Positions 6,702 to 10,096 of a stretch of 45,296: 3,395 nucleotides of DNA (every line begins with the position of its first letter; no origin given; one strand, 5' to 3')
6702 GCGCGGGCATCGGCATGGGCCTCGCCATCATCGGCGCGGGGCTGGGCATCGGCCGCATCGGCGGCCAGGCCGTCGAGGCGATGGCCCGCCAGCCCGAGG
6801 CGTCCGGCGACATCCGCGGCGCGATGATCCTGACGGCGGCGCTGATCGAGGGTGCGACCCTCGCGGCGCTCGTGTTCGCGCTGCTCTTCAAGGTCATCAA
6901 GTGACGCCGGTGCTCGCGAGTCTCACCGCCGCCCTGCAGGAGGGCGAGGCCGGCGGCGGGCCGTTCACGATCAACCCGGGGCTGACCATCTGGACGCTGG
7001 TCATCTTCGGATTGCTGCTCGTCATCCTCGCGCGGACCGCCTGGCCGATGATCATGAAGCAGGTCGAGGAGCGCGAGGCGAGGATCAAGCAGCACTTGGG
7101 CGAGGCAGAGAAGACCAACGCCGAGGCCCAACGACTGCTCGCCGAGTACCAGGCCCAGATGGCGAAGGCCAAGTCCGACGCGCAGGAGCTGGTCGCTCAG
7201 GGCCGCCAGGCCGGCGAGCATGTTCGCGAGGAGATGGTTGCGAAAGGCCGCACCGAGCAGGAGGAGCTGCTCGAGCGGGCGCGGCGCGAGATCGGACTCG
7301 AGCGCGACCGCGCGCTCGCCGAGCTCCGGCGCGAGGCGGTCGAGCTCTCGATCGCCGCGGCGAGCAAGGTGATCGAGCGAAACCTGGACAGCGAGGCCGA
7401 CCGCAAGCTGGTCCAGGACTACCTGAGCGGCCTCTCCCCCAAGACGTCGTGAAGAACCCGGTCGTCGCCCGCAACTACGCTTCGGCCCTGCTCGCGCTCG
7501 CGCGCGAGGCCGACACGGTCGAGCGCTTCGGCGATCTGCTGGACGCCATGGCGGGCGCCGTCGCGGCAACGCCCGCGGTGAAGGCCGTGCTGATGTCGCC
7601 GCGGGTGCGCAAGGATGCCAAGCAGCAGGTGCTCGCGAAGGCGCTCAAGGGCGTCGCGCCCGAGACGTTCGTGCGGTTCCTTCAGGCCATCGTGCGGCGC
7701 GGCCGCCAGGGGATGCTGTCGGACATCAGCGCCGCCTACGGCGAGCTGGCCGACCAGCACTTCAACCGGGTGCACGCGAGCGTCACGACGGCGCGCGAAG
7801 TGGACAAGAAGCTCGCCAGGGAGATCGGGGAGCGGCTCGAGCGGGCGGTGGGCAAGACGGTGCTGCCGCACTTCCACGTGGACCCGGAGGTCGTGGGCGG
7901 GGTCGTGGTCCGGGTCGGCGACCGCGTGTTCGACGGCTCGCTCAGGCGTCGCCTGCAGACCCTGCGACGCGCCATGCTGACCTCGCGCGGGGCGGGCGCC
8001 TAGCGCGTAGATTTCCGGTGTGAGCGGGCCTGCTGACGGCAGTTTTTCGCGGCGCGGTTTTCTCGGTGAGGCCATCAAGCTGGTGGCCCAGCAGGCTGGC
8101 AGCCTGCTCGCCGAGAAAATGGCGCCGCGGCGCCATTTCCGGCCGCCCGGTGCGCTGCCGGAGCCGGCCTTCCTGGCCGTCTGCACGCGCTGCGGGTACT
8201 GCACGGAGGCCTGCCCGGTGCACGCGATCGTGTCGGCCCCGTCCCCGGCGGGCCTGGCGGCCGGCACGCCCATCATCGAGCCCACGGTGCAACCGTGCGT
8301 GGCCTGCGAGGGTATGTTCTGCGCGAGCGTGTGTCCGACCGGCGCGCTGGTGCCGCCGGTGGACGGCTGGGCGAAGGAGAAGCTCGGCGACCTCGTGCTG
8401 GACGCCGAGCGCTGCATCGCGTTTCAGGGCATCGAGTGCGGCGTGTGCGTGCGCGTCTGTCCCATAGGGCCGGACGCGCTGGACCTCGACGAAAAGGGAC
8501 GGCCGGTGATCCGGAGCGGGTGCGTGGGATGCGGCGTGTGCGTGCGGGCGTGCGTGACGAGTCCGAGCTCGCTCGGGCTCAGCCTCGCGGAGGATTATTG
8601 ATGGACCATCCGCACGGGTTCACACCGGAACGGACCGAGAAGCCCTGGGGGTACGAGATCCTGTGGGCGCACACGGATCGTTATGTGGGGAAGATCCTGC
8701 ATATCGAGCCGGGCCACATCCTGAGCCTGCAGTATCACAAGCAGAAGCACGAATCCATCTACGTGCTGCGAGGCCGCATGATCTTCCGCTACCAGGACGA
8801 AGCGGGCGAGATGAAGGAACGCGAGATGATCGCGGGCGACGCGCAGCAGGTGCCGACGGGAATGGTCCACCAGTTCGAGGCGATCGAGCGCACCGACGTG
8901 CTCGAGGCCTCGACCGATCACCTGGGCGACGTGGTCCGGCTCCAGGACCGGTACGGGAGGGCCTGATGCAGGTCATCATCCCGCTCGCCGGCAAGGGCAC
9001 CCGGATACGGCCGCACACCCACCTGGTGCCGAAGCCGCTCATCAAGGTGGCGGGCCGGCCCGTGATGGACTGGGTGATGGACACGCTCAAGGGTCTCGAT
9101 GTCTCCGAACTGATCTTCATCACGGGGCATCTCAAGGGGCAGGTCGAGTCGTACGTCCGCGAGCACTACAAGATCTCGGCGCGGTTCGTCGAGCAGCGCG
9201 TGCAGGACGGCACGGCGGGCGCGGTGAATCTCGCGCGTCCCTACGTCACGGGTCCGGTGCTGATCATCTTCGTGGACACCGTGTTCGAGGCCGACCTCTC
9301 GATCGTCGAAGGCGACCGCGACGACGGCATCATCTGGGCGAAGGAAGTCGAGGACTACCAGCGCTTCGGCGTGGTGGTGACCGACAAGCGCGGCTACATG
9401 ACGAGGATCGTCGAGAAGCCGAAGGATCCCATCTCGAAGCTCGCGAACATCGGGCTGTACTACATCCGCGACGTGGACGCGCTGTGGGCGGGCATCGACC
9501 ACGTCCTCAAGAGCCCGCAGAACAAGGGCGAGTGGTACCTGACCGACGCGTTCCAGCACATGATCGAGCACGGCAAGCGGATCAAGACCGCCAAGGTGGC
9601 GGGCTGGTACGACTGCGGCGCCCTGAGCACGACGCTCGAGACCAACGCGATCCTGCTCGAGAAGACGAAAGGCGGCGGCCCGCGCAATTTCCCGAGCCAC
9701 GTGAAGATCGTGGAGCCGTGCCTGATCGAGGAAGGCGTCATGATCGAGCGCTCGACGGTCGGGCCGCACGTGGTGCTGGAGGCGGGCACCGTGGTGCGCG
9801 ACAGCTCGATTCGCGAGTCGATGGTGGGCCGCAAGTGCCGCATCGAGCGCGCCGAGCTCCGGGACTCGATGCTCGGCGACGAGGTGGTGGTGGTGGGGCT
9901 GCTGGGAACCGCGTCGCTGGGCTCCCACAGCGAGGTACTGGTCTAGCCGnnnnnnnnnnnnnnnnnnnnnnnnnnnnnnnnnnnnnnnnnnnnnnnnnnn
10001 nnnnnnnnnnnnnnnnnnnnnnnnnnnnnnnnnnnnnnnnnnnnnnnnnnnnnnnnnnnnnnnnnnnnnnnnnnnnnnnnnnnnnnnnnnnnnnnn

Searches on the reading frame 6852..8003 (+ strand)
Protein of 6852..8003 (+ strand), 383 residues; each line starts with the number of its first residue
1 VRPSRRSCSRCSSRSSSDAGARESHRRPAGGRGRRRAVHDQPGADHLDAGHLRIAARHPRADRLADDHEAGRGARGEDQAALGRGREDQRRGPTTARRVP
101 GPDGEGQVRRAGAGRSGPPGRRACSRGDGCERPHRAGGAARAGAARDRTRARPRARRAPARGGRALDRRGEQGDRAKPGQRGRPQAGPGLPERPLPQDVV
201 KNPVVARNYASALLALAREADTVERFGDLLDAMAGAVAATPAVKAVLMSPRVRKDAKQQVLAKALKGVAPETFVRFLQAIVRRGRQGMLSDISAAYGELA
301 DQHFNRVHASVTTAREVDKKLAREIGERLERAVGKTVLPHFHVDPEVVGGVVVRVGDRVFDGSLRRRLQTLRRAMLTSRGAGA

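Call 23: search_protein_families(library=pfam, proteins=[window:6852-8003:+], max_evalue=0.001)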
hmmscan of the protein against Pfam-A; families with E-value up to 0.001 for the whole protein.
window:6852-8003:+ (383 aa): 1 family
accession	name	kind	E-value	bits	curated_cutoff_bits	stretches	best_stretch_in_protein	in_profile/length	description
PF00213.23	OSCP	-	4.7e-44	150.9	22.3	1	205-375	1-172/172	ATP synthase delta (OSCP) subunit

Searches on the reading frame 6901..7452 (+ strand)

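Call 23: search_protein_families(library=pfam, proteins=[window:6901-7452:+], max_evalue=0.001)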
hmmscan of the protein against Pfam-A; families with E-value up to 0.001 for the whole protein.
window:6901-7452:+ (183 aa): 1 family
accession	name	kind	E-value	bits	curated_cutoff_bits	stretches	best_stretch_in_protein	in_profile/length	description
PF00430.23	ATP-synt_B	-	7.7e-28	97.6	28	1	30-159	3-132/132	ATP synthase B/B' CF(0)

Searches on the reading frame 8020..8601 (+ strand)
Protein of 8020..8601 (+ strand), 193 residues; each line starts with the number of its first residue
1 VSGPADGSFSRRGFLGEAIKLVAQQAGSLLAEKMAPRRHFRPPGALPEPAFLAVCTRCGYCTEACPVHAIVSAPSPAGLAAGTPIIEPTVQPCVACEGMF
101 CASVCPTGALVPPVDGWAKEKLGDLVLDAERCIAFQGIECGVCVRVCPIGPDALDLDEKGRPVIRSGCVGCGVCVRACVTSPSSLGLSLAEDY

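Call 23: search_protein_families(library=pfam, proteins=[window:8020-8601:+], max_evalue=0.001)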
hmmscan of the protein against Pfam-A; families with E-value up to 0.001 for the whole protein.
window:8020-8601:+ (193 aa): 13 families
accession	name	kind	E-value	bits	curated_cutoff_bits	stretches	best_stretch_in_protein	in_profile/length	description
PF12838.12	Fer4_7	-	6.2e-16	59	27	3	55-109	2-52/52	4Fe-4S dicluster domain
PF00037.32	Fer4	-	9e-13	47.9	21.1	1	55-70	8-23/24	4Fe-4S binding domain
PF13187.11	Fer4_9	-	7.5e-11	42.3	27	2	55-109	2-51/52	4Fe-4S dicluster domain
PF13237.11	Fer4_10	-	7.8e-11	42.2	25.5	1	126-178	3-52/53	4Fe-4S dicluster domain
PF13484.11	Fer4_16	-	2.8e-10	41.3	30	1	93-149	2-65/66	4Fe-4S double cluster binding domain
PF12837.12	Fer4_6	-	3.4e-10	39.8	25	0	55-70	9-24/24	4Fe-4S binding domain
PF12797.12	Fer4_2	-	1.6e-09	37.5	24.5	0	54-67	9-22/22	4Fe-4S binding domain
PF14697.11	Fer4_21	-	1.4e-08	35.2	35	1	137-178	8-51/59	4Fe-4S dicluster domain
PF13183.11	Fer4_8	-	1.2e-06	29.4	27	0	54-108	4-67/68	4Fe-4S dicluster domain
PF13746.11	Fer4_18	-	4.4e-06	27.3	27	1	136-184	60-101/114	4Fe-4S dicluster domain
PF12798.12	Fer4_3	-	1.5e-05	25.9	27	0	55-69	1-15/15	4Fe-4S binding domain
PF12800.12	Fer4_4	-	2.3e-05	24.8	24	0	54-67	3-16/17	4Fe-4S binding domain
PF13534.11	Fer4_17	-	0.00024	22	22.2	0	55-108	2-59/61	4Fe-4S dicluster domain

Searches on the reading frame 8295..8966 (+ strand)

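Call 23: search_protein_families(library=pfam, proteins=[window:8295-8966:+], max_evalue=0.001)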
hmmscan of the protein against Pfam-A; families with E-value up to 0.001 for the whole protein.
window:8295-8966:+ (223 aa): 3 families
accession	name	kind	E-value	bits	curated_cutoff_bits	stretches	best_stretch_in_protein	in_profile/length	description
PF07883.17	Cupin_2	-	2.3e-08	34.1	27.2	1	135-198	3-60/70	Cupin domain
PF00190.28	Cupin_1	-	1.7e-05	24.9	22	1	135-204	38-109/151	Cupin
PF01050.24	MannoseP_isomer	-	2.2e-05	25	23.6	1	115-198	13-91/116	Mannose-6-phosphate isomerase C-terminal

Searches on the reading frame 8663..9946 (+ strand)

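Call 23: search_protein_families(library=pfam, proteins=[window:8663-9946:+], max_evalue=0.001)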
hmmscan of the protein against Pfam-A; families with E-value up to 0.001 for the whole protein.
window:8663-9946:+ (427 aa): 3 families
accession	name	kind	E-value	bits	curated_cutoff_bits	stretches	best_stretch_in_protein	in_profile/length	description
PF00483.29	NTP_transferase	-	4.5e-26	92.4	21.2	1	106-332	4-243/245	Nucleotidyl transferase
PF12804.13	NTP_transf_3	-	3.6e-07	30.9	27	1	105-208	2-98/160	MobA-like NTP transferase domain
PF25084.1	LbH_EIF2B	-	0.00011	22.7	54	1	358-410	9-64/105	EIF2B subunit epsilon LbH domain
